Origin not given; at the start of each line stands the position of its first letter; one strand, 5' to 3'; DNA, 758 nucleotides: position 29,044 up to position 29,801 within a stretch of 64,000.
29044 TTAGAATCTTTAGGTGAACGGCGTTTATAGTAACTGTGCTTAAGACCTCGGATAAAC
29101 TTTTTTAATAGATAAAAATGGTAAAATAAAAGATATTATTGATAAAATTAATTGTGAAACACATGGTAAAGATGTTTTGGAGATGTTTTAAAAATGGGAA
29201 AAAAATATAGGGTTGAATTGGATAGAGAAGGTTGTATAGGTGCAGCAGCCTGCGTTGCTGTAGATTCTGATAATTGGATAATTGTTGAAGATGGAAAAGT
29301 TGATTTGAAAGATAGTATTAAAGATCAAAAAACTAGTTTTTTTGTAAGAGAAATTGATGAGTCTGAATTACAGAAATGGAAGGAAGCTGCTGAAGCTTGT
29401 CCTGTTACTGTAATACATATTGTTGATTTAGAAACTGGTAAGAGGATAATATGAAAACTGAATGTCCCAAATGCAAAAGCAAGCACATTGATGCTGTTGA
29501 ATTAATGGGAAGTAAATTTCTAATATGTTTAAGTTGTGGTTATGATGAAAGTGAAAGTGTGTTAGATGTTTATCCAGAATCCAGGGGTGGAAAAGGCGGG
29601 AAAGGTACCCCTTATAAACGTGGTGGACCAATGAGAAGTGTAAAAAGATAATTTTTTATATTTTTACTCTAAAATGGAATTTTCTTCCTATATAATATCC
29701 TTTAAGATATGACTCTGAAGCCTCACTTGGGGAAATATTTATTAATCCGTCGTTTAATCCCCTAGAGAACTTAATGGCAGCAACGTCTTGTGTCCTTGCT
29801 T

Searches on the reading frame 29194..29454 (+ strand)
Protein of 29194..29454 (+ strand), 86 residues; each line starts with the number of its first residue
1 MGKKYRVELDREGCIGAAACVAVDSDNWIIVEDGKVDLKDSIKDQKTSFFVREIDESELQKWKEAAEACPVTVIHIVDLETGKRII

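Call 7: search_protein_families(library=pfam, proteins=[window:29194-29454:+], max_evalue=0.01)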
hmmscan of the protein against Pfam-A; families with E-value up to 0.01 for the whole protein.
window:29194-29454:+ (86 aa): 2 families
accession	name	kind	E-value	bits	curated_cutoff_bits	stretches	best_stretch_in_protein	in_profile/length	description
PF13459.11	Fer4_15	-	2.1e-11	44.8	22.4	1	7-76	1-66/66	4Fe-4S single cluster domain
PF13370.11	Fer4_13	-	1.1e-06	29.6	24.5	1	10-75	2-57/58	4Fe-4S single cluster domain of Ferredoxin I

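Call 13: find_encoding_contigs(protein=window:29194-29454:+, flank=6000, max_places=10)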
Protein window:29194-29454:+ (86 aa): 23 contigs read that carry it; 10 places shown.
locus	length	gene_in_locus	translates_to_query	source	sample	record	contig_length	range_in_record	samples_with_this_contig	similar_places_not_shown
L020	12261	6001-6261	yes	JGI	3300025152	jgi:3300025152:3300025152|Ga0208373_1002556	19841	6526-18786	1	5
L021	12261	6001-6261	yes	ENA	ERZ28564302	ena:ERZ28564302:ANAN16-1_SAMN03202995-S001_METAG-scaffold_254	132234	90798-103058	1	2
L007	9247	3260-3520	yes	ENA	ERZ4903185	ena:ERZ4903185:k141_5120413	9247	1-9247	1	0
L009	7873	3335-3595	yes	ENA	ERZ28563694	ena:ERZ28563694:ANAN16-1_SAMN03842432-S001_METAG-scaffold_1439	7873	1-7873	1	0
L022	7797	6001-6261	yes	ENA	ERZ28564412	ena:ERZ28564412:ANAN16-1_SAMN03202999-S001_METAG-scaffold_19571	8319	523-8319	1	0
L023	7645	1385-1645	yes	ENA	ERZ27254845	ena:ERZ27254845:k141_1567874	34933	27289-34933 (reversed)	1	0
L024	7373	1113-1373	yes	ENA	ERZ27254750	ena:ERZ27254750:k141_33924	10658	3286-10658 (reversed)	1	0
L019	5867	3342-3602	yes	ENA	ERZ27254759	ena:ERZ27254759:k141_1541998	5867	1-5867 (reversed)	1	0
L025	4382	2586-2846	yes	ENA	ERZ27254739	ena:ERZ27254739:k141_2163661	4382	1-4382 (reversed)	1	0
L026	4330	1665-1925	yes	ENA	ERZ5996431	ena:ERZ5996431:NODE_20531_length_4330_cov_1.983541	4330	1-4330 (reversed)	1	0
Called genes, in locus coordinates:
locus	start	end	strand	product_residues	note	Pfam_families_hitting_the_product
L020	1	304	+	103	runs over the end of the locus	PF00338:Ribosomal_S10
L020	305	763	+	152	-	-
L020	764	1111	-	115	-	-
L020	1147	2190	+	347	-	-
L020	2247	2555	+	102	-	PF00355:Rieske, PF13806:Rieske_2 (weak), PF22543:Rieske_4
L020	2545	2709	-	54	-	-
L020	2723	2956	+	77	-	-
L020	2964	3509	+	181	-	PF00578:AhpC-TSA, PF08534:Redoxin, PF00085:Thioredoxin, PF13098:Thioredoxin_2 (weak), PF13905:Thioredoxin_8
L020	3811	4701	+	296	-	PF02661:Fic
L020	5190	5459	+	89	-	PF01797:Y1_Tnp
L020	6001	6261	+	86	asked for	PF13370:Fer4_13 (weak), PF13459:Fer4_15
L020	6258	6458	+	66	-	-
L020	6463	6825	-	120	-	-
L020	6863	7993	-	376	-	PF00579:tRNA-synt_1b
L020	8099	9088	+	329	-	-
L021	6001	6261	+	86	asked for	PF13370:Fer4_13 (weak), PF13459:Fer4_15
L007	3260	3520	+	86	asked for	PF13370:Fer4_13 (weak), PF13459:Fer4_15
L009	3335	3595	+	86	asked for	PF13370:Fer4_13 (weak), PF13459:Fer4_15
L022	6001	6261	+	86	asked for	PF13370:Fer4_13 (weak), PF13459:Fer4_15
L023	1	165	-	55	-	?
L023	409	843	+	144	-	PF01797:Y1_Tnp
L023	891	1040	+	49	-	-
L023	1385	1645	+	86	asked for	PF13370:Fer4_13 (weak), PF13459:Fer4_15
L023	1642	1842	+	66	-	-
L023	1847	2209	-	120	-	-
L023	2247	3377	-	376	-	PF00579:tRNA-synt_1b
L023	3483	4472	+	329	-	-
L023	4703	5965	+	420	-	-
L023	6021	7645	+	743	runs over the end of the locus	-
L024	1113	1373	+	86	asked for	PF13370:Fer4_13 (weak), PF13459:Fer4_15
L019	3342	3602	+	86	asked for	PF13370:Fer4_13 (weak), PF13459:Fer4_15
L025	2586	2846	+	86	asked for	PF13370:Fer4_13 (weak), PF13459:Fer4_15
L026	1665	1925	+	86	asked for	PF13370:Fer4_13 (weak), PF13459:Fer4_15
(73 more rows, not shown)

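Call 84: search_protein_families(library=ncbifam, proteins=[L023:409-840:+], max_evalue=0.001)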
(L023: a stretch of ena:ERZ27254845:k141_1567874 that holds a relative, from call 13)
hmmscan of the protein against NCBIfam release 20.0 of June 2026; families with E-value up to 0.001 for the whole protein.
L023:409-840:+ (144 aa): 2 families
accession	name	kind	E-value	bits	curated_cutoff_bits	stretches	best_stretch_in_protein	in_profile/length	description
NF033573.1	transpos_IS200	equivalog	1e-28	100.1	55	1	7-132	2-126/126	IS200/IS605 family transposase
NF047646.1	REP_Tyr_transpos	equivalog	4.7e-07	29.8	80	1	10-112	4-108/146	REP-associated tyrosine transposase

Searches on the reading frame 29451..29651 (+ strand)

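Call 7: search_protein_families(library=pfam, proteins=[window:29451-29651:+], max_evalue=0.01)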
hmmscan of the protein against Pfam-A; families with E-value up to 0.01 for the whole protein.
window:29451-29651:+ (66 aa): 1 family
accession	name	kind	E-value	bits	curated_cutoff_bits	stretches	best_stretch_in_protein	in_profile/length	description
PF08271.17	Zn_Ribbon_TF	-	0.0015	18.4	29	1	4-43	2-39/43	TFIIB zinc-binding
